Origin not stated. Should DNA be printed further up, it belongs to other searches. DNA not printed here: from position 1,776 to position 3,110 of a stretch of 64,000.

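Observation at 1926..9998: Candidate uncharacterized membrane-lipid tailoring locus: UPF0104 (HpnL/MprF-TM-like) membrane protein + two B12-radical-SAM enzymes + GMC oxidoreductase-MFS operon, without hopanoid core genes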

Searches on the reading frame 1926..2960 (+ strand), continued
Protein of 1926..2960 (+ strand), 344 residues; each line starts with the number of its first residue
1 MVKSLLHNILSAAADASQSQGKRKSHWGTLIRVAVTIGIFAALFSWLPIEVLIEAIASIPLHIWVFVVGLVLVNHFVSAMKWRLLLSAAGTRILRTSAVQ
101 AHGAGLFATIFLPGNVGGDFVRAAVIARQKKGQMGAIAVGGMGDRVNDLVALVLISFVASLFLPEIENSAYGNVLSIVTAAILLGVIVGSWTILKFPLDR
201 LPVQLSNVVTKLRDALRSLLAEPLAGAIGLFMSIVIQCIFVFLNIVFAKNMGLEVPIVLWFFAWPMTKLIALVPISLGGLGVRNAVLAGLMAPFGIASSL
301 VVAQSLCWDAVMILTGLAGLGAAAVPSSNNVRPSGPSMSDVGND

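Call 84: find_encoding_contigs(protein=P0135, flank=8000, max_places=1)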
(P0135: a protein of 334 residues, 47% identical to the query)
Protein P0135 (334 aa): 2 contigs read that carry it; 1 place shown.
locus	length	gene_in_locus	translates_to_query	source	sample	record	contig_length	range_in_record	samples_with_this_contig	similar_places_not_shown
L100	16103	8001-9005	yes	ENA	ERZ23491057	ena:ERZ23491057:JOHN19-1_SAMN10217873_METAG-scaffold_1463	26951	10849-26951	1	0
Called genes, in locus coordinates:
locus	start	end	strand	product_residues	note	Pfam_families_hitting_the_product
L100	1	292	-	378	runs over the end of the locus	PF00535:Glycos_transf_2, PF13641:Glyco_tranf_2_3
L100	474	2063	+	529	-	-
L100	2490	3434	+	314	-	PF01073:3Beta_HSD (weak), PF01370:Epimerase, PF02719:Polysacc_synt_2 (faint), PF04321:RmlD_sub_bind (weak), PF07993:NAD_binding_4 (faint), PF16363:GDP_Man_Dehyd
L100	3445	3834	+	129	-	-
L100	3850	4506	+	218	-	-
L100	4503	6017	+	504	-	PF01593:Amino_oxidase, PF13450:NAD_binding_8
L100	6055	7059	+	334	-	PF13641:Glyco_tranf_2_3, PF00535:Glycos_transf_2, PF10111:Glyco_tranf_2_2, PF02709:Glyco_transf_7C (weak)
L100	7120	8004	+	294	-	PF13641:Glyco_tranf_2_3 (weak), PF00535:Glycos_transf_2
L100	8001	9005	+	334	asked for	PF03706:LPG_synthase_TM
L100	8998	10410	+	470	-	PF00890:FAD_binding_2, PF01266:DAO, PF01494:FAD_binding_3 (weak), PF01593:Amino_oxidase, PF01946:Thi4, PF03486:HI0933_like (weak), PF12831:FAD_oxidored, PF13450:NAD_binding_8, +5 more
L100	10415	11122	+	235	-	-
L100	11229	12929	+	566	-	PF24793:GINT1_N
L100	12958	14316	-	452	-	PF13472:Lipase_GDSL_2, PF16822:ALGX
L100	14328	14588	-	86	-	-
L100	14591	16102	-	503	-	?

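Call 85: find_homologous_proteins(query=L098:3201-4088:+)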
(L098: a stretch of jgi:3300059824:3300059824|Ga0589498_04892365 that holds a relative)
Query L098:3201-4088:+ (295 aa): 7970 proteins with E <= 0.001 among 8000 candidates; the best 120 are listed.
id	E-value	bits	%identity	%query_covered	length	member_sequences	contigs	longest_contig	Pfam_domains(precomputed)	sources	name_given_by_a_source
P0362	2.4e-173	593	92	100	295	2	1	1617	PF13641.13,PF00535.33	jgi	jgi:glycosyltransferase involved in cell wall biosynthesis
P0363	3.0e-159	546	86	100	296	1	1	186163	PF10111.15,PF13641.13,PF00535.33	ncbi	-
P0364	9.0e-154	528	83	100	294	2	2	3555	PF10111.15,PF13641.13,PF00535.33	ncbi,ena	-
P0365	1.9e-153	527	86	98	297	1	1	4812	PF13641.13,PF00535.33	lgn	-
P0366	7.7e-153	525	83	100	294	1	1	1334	PF13641.13,PF00535.33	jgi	jgi:glycosyltransferase involved in cell wall biosynthesis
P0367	1.0e-152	525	83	100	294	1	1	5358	PF13641.13,PF00535.33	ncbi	-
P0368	1.1e-152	525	83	100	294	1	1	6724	PF13641.13,PF00535.33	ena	-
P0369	4.6e-152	523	82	100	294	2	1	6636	PF10111.15,PF13641.13,PF00535.33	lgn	-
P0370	8.8e-151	519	81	100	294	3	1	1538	PF10111.15,PF13641.13,PF00535.33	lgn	-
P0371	1.8e-150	518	80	100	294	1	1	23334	PF13641.13,PF00535.33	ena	-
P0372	3.4e-150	517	81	100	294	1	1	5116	PF13641.13,PF00535.33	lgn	-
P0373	5.7e-150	516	84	98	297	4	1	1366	PF10111.15,PF13641.13,PF00535.33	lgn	-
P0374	1.8e-148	511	80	100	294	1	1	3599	PF10111.15,PF13641.13,PF00535.33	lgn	-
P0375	3.3e-147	507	80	100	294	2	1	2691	PF10111.15,PF13641.13,PF00535.33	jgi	jgi:glycosyltransferase involved in cell wall biosynthesis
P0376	1.9e-146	504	79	97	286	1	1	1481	PF10111.15,PF13641.13,PF00535.33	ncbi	-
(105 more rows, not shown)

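Call 87: search_dna_similar(query=L098:3201-4088:+, collection=plasmids, mode=protein, max_rows=12)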
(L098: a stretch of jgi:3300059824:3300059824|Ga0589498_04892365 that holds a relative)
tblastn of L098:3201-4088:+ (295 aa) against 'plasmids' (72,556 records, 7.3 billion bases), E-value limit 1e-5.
Records with a match: 764; places in all: 836; records where one place covers at least 80% of the query: 154.
Best place of each record, by identity: <60% 764.
By first word of the organism name: Ralstonia 131; Pantoea 94; Rhizobium 85; Bacillus 38; Escherichia 35; Klebsiella 20; Cupriavidus 18; Priestia 16; Lactiplantibacillus 15; Azospirillum 14; and 128 more.
By predicted mobility (MOB-suite, as given by PLSDB): non-mobilizable 482; mobilizable 206; conjugative 76.
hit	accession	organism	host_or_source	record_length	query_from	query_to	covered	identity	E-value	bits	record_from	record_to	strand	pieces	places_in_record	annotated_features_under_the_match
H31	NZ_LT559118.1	Nonomuraea gerenzanensis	-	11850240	11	287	94%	40.8%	3e-51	187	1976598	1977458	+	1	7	none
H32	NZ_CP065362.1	Ruegeria sp. SCSIO 43209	Galaxea fascicularis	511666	13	295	96%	30.0%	2e-11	72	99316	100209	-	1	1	glycosyltransferase family 2 protein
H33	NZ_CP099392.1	Natronococcus sp. CG52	cell culture,salt lake sediment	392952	3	248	83%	33.2%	2e-20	99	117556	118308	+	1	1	glycosyltransferase family 2 protein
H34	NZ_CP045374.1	Sulfitobacter sp. THAF37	pure culture,Surface of a polyethylene ...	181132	13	295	96%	28.5%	4e-12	74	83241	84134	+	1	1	glycosyltransferase family 2 protein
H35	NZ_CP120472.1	Haladaptatus sp. DYSN1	cell culture,sediment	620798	9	254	83%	32.7%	3e-17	89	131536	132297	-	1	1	glycosyltransferase family 2 protein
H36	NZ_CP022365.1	Azospirillum sp. TSH58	single cell,paddy soils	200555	14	248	80%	33.7%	9e-14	79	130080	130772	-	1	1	glycosyltransferase family 2 protein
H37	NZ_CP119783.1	Haladaptatus sp. YSMS36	cell culture,sediment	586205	11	254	83%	32.4%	1e-17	90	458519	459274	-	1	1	glycosyltransferase family 2 protein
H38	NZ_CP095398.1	Natribaculum luteum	cell culture,brine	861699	7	254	84%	31.8%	6e-15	82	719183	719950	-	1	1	glycosyltransferase family 2 protein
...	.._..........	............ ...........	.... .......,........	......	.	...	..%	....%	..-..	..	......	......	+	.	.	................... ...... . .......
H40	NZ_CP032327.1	Azospirillum argentinense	soil sample,Agricultural field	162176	15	237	76%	34.6%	1e-14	81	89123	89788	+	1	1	glycosyltransferase family 2 protein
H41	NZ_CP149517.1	Thioclava sp. GXIMD4215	pure culture,mangrove soil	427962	11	292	96%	27.0%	4e-7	59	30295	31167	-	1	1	glycosyltransferase family 2 protein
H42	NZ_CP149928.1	Thioclava sp. GXIMD4216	pure culture,mangrove soil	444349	11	292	96%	27.0%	4e-7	59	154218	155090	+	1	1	glycosyltransferase family 2 protein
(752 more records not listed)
